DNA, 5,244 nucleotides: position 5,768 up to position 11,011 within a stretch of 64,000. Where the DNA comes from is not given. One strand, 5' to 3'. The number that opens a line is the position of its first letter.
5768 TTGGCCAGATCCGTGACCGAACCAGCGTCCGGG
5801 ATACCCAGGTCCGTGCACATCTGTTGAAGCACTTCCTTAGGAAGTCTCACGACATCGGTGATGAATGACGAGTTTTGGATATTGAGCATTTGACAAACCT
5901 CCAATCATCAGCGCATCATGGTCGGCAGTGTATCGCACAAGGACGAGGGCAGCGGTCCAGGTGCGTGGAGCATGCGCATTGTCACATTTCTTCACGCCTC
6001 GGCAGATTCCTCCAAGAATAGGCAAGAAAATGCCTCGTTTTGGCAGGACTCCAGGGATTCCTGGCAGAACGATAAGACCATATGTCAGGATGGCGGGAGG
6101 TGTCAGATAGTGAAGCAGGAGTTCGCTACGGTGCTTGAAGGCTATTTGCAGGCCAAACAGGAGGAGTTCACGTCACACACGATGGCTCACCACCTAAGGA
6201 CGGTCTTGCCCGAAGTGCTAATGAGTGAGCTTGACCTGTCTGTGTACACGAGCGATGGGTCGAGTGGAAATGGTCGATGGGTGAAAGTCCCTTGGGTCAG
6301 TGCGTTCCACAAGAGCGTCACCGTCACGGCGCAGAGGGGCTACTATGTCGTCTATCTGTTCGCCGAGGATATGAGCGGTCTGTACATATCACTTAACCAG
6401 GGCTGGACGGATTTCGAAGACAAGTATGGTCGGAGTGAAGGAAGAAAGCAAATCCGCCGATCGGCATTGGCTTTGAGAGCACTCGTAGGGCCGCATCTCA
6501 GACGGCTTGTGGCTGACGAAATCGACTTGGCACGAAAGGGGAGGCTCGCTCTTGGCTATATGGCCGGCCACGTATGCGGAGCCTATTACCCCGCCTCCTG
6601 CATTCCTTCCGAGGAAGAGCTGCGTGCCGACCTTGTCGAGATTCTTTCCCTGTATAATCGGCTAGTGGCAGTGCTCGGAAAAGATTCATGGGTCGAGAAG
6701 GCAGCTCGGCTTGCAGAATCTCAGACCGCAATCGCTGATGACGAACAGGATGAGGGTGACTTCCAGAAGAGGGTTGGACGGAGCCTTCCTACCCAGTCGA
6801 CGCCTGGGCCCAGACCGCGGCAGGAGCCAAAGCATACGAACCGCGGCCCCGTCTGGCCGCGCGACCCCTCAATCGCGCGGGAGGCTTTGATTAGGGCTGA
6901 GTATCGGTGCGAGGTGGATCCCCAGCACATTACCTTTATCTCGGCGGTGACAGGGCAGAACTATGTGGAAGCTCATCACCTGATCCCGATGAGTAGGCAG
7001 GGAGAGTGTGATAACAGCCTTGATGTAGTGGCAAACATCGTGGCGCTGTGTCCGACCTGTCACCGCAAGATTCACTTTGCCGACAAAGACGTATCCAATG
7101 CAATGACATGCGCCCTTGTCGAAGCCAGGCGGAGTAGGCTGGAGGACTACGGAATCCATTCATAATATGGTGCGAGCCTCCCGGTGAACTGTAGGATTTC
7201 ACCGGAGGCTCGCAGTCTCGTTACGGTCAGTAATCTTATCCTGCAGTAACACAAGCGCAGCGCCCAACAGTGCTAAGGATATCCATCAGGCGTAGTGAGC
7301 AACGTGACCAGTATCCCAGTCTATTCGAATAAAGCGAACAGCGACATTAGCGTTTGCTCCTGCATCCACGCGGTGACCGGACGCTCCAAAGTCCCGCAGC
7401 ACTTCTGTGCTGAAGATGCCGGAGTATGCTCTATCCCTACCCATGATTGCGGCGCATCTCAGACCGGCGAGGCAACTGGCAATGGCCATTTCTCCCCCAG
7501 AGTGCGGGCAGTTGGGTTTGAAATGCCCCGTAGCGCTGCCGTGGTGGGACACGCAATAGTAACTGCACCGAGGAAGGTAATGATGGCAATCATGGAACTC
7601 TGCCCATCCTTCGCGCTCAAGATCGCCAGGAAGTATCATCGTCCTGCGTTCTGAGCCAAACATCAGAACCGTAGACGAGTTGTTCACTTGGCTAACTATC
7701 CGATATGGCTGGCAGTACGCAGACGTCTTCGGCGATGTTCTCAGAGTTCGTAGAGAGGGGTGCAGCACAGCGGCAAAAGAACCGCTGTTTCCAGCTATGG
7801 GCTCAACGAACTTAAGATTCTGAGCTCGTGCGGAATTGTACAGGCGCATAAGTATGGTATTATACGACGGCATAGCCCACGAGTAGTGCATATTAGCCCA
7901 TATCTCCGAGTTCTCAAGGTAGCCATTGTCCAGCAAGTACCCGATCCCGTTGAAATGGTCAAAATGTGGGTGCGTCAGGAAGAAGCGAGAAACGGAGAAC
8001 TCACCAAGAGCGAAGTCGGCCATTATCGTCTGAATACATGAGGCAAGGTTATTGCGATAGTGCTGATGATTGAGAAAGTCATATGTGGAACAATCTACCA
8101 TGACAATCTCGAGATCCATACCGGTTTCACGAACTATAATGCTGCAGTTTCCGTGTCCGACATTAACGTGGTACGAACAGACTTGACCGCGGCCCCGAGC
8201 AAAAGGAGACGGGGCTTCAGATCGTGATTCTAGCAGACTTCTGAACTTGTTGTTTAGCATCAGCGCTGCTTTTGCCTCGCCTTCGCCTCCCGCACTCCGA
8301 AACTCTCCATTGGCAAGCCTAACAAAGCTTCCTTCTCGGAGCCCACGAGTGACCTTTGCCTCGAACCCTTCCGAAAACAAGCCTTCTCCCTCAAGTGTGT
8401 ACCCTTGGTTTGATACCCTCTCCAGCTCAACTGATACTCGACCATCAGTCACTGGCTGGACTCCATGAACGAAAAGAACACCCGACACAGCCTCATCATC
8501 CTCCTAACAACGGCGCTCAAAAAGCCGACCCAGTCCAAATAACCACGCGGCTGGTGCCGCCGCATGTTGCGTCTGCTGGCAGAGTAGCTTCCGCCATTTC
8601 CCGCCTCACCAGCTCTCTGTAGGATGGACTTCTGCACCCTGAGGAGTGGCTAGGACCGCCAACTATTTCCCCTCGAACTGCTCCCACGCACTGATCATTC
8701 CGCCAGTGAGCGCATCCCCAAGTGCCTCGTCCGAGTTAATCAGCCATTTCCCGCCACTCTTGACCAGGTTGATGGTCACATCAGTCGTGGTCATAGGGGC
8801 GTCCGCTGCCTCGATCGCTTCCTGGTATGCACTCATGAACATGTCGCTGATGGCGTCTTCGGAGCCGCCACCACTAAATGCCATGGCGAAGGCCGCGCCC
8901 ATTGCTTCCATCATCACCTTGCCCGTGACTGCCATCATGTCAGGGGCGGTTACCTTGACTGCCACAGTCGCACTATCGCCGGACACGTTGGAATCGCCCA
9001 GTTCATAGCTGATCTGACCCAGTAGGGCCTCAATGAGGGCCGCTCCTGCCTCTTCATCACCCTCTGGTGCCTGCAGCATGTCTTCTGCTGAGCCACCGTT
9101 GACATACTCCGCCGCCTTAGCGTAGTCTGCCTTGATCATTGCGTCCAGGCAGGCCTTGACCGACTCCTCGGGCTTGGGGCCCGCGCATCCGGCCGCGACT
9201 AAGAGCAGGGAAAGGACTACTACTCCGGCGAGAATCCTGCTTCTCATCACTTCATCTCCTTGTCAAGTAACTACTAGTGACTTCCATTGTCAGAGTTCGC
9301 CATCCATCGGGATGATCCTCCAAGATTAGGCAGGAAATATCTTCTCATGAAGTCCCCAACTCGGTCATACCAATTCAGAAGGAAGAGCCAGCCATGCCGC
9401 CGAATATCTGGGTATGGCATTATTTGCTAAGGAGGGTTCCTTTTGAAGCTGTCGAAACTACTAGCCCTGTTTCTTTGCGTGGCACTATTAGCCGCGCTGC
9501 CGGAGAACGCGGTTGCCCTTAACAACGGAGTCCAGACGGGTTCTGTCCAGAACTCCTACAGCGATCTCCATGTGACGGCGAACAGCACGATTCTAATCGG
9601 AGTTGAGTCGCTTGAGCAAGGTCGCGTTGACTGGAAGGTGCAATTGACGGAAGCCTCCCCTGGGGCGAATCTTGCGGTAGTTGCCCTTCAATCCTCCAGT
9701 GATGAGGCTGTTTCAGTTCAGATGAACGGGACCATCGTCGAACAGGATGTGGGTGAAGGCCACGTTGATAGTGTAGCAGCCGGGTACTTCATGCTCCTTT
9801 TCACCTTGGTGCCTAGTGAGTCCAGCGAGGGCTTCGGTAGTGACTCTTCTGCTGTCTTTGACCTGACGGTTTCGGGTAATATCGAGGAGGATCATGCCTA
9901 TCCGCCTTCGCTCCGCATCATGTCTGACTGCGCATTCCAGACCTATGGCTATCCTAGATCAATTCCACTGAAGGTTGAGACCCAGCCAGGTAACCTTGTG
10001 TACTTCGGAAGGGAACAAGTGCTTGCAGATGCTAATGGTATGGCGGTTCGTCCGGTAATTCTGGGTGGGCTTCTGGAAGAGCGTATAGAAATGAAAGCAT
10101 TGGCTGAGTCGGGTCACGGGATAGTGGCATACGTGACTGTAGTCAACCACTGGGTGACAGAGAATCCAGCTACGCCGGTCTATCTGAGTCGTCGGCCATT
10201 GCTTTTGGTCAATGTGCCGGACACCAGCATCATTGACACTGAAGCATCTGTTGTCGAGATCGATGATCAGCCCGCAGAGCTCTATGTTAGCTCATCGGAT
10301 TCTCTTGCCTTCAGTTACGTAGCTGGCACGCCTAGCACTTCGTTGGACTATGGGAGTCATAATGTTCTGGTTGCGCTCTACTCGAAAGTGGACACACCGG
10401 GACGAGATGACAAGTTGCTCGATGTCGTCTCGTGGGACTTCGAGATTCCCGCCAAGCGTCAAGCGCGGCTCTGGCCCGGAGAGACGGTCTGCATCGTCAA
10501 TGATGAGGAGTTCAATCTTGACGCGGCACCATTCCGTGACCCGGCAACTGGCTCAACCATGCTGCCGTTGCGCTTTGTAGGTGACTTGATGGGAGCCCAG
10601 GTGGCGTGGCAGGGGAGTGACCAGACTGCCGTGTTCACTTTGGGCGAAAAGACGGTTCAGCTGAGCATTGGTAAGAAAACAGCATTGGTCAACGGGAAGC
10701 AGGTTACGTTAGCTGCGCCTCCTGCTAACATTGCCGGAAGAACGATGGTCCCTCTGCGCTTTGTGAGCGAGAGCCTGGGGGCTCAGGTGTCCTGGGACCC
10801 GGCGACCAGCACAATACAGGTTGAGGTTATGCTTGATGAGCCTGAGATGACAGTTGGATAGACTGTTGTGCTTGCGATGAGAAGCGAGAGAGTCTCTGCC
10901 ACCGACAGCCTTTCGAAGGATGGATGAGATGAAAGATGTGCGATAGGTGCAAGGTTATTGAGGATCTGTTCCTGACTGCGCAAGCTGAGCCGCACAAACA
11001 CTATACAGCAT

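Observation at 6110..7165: DUF3578(McrB-N-like)-HNH fusion: candidate modification-dependent restriction enzyme carried by the prophage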

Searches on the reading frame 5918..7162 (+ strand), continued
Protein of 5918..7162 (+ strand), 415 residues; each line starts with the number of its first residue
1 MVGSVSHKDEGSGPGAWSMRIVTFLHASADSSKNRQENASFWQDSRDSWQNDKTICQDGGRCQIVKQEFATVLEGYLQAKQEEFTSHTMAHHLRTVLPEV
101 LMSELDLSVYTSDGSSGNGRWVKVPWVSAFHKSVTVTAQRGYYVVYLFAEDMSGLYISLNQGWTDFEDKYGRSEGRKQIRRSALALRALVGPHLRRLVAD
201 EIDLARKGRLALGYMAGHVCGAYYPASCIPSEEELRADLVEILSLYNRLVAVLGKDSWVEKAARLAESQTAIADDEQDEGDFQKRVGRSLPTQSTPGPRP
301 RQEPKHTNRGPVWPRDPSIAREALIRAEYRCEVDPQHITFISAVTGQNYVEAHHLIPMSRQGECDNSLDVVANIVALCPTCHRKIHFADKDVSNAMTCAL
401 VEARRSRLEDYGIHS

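Call 82: search_protein_families(library=pfam, proteins=[L011:2884-4047:+, L012:2986-4284:+, L024:5789-6949:+, L024:7120-7563:+, L024:8001-9077:+, L024:9168-10412:+, L024:10462-10842:+, L024:11027-11458:+, L024:12247-13533:+], max_evalue=0.001)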
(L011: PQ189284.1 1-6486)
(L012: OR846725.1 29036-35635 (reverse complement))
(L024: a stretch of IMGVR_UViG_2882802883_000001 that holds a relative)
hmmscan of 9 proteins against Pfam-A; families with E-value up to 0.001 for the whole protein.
L011:2884-4047:+ (387 aa): 2 families
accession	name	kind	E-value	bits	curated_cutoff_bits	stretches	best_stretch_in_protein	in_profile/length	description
PF12102.13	MrcB_N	-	1.4e-27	97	25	1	11-199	5-181/183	MrcB-like, N-terminal domain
PF13020.12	NOV_C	-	8.3e-19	67.9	22.1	1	265-355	1-84/91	Protein NO VEIN, C-terminal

L012:2986-4284:+ (432 aa): 2 families
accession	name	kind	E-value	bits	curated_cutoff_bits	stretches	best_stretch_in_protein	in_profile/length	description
PF12102.13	MrcB_N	-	3.5e-53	180.4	25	1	21-206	2-182/183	MrcB-like, N-terminal domain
PF13020.12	NOV_C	-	5.7e-21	74.8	22.1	1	292-396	1-91/91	Protein NO VEIN, C-terminal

L024:5789-6949:+ (386 aa): 2 families
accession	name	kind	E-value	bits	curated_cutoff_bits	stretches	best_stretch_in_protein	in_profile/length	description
PF14297.12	Lin1244_N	-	2.3e-28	99.2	25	1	22-114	1-95/95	Lin1244/Lin1753-like, N-terminal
PF07261.16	DnaB_2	-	5.3e-18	64.9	22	1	212-279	3-73/74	Replication initiation and membrane attachment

L024:7120-7563:+ (147 aa): 1 family
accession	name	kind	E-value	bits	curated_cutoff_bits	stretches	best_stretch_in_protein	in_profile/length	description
PF05866.16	RusA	-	1.1e-37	129.9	22.8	1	17-144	2-124/124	Endodeoxyribonuclease RusA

L024:8001-9077:+ (358 aa): 3 families
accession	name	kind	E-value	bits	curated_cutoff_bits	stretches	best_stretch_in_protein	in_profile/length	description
PF12102.13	MrcB_N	-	2e-48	164.9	25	1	8-187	2-181/183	MrcB-like, N-terminal domain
PF13391.12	HNH_2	-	1.5e-06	28.4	21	1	276-321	2-61/66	HNH endonuclease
PF01844.29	HNH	-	6.4e-05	23.5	21.4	1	281-320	12-46/47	HNH endonuclease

L024:9168-10412:+ (414 aa): 0 families

L024:10462-10842:+ (126 aa): 0 families

L024:11027-11458:+ (143 aa): 3 families
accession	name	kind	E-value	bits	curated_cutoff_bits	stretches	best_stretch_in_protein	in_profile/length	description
PF00196.25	GerE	-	4e-06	26.8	23.5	1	99-140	4-45/57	Bacterial regulatory proteins, luxR family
PF13518.12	HTH_28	-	3.4e-05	24.3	25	1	100-133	1-33/52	Helix-turn-helix domain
PF13384.12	HTH_23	-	0.00038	20.6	24.6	0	99-133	3-38/50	Homeodomain-like domain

L024:12247-13533:+ (428 aa): 1 family
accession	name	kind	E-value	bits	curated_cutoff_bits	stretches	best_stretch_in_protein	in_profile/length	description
PF01555.25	N6_N4_Mtase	-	3.4e-30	106.1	26.7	1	198-411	2-220/221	DNA methylase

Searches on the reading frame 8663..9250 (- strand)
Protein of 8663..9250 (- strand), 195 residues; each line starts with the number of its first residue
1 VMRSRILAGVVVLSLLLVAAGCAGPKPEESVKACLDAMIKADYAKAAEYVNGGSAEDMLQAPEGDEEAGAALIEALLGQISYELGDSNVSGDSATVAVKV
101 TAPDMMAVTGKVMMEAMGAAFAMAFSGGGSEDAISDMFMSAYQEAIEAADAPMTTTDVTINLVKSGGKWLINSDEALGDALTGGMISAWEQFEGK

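Call 8: search_protein_families(library=pfam, proteins=[window:8663-9250:-], max_evalue=0.01)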
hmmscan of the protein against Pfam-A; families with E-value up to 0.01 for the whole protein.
window:8663-9250:- (195 aa): 1 family
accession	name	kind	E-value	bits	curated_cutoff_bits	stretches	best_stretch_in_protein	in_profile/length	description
PF17118.11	DUF5105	-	2e-07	31.5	30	1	87-182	92-185/189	Domain of unknown function (DUF5105)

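Call 40: search_protein_families(library=phrogs, proteins=[window:8663-9250:-], max_evalue=0.001)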
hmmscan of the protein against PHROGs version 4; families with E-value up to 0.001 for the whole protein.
window:8663-9250:- (195 aa): 0 families

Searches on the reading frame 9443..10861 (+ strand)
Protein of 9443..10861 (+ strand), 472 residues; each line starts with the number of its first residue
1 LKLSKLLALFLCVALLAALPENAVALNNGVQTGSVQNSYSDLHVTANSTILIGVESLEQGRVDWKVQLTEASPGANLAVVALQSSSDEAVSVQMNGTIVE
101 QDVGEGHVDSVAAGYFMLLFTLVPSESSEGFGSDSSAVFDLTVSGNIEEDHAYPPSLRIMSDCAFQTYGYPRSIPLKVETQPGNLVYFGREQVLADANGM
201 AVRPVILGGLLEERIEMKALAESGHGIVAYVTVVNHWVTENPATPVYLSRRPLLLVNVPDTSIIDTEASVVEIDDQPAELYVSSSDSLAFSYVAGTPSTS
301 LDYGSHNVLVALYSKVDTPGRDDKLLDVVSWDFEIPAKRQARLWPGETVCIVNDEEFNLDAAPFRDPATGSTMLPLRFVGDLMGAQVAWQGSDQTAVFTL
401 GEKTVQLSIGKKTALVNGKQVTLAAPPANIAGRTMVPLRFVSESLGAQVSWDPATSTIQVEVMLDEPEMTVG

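Call 8: search_protein_families(library=pfam, proteins=[window:9443-10861:+], max_evalue=0.01)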
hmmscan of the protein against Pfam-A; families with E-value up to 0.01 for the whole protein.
window:9443-10861:+ (472 aa): 1 family
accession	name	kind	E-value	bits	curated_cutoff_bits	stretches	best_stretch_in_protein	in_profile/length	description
PF07833.16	Cu_amine_oxidN1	-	3.5e-34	117.4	24.2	1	352-459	2-107/108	Copper amine oxidase N-terminal domain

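Call 40: search_protein_families(library=phrogs, proteins=[window:9443-10861:+], max_evalue=0.001)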
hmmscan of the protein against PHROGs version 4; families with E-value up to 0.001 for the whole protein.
window:9443-10861:+ (472 aa): 1 family
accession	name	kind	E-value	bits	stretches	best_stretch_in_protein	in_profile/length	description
phrog_23118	-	unknown function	1.1e-05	26.5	1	382-461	12-87/180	-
